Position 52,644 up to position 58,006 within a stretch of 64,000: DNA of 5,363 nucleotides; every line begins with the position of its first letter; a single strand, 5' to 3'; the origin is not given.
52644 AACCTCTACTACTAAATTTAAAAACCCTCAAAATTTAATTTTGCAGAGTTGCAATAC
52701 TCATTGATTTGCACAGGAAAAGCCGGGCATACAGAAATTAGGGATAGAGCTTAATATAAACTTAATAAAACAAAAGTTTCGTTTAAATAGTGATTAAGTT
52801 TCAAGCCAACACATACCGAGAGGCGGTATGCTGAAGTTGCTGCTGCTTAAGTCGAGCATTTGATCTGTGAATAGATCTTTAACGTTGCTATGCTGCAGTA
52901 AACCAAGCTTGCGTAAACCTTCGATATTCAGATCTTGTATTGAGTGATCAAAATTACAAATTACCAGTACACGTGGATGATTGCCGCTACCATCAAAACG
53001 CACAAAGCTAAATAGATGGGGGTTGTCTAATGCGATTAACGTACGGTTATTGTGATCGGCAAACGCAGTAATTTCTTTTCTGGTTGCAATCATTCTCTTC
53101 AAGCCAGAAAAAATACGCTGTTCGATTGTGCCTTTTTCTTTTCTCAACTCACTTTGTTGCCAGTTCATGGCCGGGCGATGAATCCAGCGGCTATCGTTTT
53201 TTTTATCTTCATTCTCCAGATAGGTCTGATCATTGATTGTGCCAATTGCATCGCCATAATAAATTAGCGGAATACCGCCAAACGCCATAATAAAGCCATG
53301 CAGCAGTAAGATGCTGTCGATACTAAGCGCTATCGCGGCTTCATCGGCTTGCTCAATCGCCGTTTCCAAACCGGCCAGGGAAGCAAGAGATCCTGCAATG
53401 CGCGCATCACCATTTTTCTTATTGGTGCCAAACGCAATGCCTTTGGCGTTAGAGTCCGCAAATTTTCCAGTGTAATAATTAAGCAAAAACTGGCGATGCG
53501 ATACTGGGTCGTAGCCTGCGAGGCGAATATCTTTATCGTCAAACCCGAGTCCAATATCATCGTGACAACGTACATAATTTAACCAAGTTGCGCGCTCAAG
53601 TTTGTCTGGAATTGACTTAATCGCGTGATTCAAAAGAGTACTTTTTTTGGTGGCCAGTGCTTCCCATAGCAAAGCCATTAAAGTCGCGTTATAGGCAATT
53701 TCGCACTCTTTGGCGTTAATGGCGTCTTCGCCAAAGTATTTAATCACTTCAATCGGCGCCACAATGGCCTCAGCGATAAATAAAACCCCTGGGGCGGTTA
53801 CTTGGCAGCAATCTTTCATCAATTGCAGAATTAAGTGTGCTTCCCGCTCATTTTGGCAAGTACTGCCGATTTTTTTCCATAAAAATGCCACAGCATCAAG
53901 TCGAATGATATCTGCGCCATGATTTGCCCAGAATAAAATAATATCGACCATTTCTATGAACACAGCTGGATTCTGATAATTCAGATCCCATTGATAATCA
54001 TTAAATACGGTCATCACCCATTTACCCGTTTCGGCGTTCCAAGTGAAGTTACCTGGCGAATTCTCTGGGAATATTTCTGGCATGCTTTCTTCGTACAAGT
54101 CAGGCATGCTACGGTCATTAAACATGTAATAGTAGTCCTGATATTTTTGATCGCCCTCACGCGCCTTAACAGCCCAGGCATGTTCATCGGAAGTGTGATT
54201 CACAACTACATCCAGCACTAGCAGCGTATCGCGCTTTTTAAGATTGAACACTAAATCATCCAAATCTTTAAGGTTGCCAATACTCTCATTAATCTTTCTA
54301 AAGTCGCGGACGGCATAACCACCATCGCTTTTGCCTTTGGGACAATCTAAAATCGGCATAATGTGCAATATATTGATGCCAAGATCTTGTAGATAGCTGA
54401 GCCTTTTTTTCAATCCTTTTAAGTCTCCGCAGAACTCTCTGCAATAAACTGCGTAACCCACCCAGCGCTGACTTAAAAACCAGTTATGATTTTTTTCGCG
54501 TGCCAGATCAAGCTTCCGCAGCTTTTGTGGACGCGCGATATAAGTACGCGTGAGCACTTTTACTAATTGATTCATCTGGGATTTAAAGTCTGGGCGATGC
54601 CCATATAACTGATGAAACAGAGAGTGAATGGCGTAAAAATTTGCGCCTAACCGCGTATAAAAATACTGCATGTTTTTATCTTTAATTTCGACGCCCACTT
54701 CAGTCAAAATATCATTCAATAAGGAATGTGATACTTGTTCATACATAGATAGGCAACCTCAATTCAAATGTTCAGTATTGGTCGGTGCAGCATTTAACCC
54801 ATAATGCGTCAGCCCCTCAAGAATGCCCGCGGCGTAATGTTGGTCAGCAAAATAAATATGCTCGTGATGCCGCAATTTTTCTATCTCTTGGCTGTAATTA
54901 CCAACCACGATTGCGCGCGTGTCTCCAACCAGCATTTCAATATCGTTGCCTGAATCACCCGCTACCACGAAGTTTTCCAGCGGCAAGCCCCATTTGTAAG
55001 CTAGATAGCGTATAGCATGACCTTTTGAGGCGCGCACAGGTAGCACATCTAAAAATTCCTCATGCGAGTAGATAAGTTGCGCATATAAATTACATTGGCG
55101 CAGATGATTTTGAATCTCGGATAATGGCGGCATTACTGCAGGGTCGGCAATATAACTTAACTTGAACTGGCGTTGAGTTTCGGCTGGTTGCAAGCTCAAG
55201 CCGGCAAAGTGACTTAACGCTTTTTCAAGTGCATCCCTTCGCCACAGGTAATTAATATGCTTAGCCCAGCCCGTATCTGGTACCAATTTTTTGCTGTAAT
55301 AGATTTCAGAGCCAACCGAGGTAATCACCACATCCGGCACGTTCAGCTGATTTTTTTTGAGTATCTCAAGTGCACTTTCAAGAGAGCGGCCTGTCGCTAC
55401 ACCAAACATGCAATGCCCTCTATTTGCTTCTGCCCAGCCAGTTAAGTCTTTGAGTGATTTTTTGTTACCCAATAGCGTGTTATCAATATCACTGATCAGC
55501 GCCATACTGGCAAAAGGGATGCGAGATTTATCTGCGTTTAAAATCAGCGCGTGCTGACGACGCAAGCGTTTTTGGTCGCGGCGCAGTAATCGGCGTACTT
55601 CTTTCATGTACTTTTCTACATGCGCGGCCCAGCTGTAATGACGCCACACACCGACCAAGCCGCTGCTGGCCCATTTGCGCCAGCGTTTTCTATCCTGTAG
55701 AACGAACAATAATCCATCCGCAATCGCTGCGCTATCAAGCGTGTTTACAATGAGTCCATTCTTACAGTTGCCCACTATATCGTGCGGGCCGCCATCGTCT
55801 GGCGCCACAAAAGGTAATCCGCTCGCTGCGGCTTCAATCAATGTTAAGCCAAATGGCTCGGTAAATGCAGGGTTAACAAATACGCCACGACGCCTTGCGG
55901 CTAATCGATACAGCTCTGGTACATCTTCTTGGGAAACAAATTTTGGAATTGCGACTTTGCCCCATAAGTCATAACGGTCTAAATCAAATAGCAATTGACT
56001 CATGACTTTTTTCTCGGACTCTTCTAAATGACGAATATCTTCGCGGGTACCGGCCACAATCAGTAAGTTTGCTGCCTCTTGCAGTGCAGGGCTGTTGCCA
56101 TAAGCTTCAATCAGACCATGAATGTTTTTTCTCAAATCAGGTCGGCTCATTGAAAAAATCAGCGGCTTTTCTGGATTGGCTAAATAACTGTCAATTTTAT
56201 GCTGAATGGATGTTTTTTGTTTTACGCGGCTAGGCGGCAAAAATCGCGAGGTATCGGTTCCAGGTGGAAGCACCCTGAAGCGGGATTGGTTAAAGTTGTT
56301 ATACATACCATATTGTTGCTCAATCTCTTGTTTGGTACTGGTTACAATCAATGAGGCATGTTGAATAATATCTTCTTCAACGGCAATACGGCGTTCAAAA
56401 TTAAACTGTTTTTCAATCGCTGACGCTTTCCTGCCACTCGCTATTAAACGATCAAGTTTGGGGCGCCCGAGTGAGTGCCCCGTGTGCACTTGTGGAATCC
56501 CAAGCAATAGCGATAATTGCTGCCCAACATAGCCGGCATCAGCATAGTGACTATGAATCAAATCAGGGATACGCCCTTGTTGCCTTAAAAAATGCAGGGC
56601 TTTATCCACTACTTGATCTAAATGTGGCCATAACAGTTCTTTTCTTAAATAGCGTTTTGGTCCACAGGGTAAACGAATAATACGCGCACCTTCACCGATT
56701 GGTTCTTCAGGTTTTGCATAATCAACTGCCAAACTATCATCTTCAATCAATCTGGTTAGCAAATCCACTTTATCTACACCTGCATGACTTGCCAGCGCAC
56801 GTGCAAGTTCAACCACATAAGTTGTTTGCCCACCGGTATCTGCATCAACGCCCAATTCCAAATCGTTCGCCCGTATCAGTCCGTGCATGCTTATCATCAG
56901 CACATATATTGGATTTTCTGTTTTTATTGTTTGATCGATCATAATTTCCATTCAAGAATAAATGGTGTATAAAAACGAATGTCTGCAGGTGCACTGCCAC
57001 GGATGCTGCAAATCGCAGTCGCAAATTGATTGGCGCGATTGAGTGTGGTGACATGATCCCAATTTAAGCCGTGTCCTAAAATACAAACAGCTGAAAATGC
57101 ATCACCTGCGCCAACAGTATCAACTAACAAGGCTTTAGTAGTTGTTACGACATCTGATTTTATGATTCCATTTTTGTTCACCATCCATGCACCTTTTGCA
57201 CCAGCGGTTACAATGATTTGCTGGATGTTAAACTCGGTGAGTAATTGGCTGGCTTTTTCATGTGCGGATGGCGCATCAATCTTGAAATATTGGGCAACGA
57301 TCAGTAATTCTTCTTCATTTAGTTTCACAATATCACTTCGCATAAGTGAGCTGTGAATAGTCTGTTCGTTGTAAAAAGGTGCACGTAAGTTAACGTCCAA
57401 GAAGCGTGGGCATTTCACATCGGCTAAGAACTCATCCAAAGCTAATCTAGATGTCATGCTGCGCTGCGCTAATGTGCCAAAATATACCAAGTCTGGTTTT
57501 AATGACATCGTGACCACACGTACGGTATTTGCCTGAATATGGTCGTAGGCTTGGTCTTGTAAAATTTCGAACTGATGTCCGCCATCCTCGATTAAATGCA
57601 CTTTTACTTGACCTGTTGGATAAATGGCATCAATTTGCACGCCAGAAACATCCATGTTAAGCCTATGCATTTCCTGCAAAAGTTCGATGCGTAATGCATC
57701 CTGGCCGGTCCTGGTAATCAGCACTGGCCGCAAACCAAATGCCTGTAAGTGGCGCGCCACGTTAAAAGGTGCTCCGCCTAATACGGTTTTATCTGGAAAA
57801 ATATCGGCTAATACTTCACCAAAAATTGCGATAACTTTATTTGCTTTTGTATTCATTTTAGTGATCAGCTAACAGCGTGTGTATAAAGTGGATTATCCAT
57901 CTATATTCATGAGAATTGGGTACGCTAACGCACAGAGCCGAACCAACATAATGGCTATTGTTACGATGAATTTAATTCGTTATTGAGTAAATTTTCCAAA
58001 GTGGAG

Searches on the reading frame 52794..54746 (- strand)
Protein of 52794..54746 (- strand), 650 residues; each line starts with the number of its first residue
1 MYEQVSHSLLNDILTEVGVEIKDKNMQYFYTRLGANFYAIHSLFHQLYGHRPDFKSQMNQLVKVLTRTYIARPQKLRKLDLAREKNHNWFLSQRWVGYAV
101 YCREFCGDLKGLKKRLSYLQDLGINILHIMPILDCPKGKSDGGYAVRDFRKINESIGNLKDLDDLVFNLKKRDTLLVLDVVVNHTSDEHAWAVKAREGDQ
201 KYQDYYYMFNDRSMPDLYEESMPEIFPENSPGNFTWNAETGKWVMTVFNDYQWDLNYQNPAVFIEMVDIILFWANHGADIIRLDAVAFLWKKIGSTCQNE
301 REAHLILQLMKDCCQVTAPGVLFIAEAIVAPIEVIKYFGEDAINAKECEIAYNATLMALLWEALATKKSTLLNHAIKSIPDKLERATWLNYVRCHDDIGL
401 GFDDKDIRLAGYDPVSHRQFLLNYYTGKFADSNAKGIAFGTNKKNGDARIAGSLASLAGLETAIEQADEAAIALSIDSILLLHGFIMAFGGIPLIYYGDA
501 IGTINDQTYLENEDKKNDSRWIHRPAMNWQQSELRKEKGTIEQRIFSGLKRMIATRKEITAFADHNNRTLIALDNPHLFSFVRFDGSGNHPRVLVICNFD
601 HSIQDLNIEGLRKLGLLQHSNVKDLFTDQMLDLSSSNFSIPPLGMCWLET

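Call 9: search_protein_families(library=ncbifam, max_evalue=1e-10, proteins=[window:52794-54746:-])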
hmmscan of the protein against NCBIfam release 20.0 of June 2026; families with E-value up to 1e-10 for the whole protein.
window:52794-54746:- (650 aa): 10 families
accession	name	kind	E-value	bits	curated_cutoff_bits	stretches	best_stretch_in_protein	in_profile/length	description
TIGR02456.1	treS_nterm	equivalog_domain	1.2e-67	228.6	678.35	1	106-405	24-316/539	maltose alpha-D-glucosyltransferase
TIGR02403.1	trehalose_treC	equivalog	9e-45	153.3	799.05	1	105-292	22-201/544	alpha,alpha-phosphotrehalase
NF008183.0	PRK10933.1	subfamily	5.5e-37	127.7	535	1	106-292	29-208/551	alpha,alpha-phosphotrehalase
NF051899.1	BetGalacBglAAgro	equivalog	1.7e-29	102.6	900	1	106-290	24-203/537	beta-galactosidase BglA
NF041090.1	Cyc-maltodext_AglB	equivalog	5e-27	94.8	540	1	105-229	60-181/470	cyclomaltodextrinase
NF008051.0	PRK10785.1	equivalog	3.6e-25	88.2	568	1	103-204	172-278/607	maltodextrin glucosidase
NF041321.1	Alpha-amyl_MalA_Halo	equivalog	1.6e-16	59.9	875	1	93-218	258-388/666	alpha-amylase MalA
TIGR03852.1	sucrose_gtfA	equivalog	1.9e-16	59.7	334.4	1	104-407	11-298/470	sucrose phosphorylase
NF011083.0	PRK14510.1-2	equivalog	1.2e-12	46.2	1322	0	105-190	218-300/1186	bifunctional glycogen debranching protein GlgX/4-alpha-glucanotransferase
TIGR02401.1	trehalose_TreY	equivalog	3.1e-11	42.3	498.65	1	113-188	19-93/838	malto-oligosyltrehalose synthase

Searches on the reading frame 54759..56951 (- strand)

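Call 9: search_protein_families(library=ncbifam, max_evalue=1e-10, proteins=[window:54759-56951:-])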
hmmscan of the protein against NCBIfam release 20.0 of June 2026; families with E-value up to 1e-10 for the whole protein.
window:54759-56951:- (730 aa): 13 families
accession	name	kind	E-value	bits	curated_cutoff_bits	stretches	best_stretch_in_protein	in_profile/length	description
TIGR02472.1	sucr_P_syn_N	equivalog_domain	5e-203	674.8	576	1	16-452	2-438/439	sucrose-phosphate synthase, putative, glycosyltransferase domain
TIGR02468.1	sucrsPsyn_pln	equivalog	1.4e-149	499.8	1143.95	3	243-476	460-692/1051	sucrose-phosphate synthase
TIGR02471.1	sucr_syn_bact_C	equivalog_domain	2.1e-92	308.9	209.75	1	485-717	2-234/236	sucrose-phosphate synthase, sucrose phosphatase-like domain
TIGR02470.1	sucr_synth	equivalog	5.5e-55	186.8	810.4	1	17-449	258-742/784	sucrose synthase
TIGR01485.1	SPP_plant-cyano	equivalog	2.2e-51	174.8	183.65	1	484-719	3-248/249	sucrose-phosphate phosphatase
TIGR03449.1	mycothiol_MshA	equivalog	1.7e-35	122.7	462.5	1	18-453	3-401/406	D-inositol-3-phosphate glycosyltransferase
TIGR01482.1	SPP-subfamily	subfamily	3.7e-28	98.6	107.15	1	485-693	1-200/225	sucrose-phosphate phosphatase subfamily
TIGR00099.1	Cof-subfamily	subfamily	6.1e-21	75.2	137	1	591-692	138-238/256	Cof-type HAD-IIB family hydrolase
TIGR02149.1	glgA_Coryne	subfamily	9.9e-20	71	302.4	1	129-450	84-385/391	glycogen synthase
TIGR01484.1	HAD-SF-IIB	subfamily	2.3e-18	67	41.8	1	485-675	2-213/221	HAD-IIB family hydrolase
TIGR03088.1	stp2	hypoth_equivalog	1.7e-13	50.4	409.05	1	209-451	146-369/374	TIGR03088 family PEP-CTERM/XrtA system glycosyltransferase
TIGR04047.1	MSMEG_0565_glyc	hypoth_equivalog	3.4e-12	46.2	259.85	1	225-449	161-368/373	MSMEG_0565 family glycosyltransferase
NF038295.1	EPS_HpsP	equivalog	1.6e-11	43.8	550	1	197-453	153-385/388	hormogonium polysaccharide biosynthesis glycosyltransferase HpsP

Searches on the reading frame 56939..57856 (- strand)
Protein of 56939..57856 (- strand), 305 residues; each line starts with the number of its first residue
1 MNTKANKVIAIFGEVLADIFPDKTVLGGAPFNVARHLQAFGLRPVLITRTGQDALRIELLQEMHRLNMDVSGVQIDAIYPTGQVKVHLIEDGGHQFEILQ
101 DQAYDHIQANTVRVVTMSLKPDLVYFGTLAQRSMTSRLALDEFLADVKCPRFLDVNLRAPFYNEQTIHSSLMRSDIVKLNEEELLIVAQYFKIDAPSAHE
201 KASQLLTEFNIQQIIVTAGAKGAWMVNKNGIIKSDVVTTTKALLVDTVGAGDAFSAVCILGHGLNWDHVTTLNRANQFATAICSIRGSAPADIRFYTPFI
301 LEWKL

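Call 9: search_protein_families(library=ncbifam, max_evalue=1e-10, proteins=[window:56939-57856:-])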
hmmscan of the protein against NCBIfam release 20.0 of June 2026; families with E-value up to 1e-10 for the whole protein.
window:56939-57856:- (305 aa): 7 families
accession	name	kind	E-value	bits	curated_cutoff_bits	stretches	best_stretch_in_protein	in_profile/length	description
NF006957.1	PRK09434.1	equivalog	1.6e-20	73.9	450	1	9-275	4-275/302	fructokinase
TIGR04382.1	myo_inos_iolC_N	equivalog_domain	8.8e-20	71.2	300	1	21-290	28-297/309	5-dehydro-2-deoxygluconokinase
TIGR02152.1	D_ribokin_bact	equivalog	4.9e-17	62.2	299.65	1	25-283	33-277/298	ribokinase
TIGR03168.1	1-PFK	subfamily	1.6e-13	50.3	216.4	1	173-290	176-289/305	hexose kinase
TIGR03828.1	pfkB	equivalog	2.5e-12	46.4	292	1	173-288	176-287/305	1-phosphofructokinase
NF008353.0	PRK11142.1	equivalog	2.1e-11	43.9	341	0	43-285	55-282/307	ribokinase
TIGR02198.1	rfaE_dom_I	equivalog_domain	6.1e-11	42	345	0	174-291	191-305/315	D-glycero-beta-D-manno-heptose-7-phosphate kinase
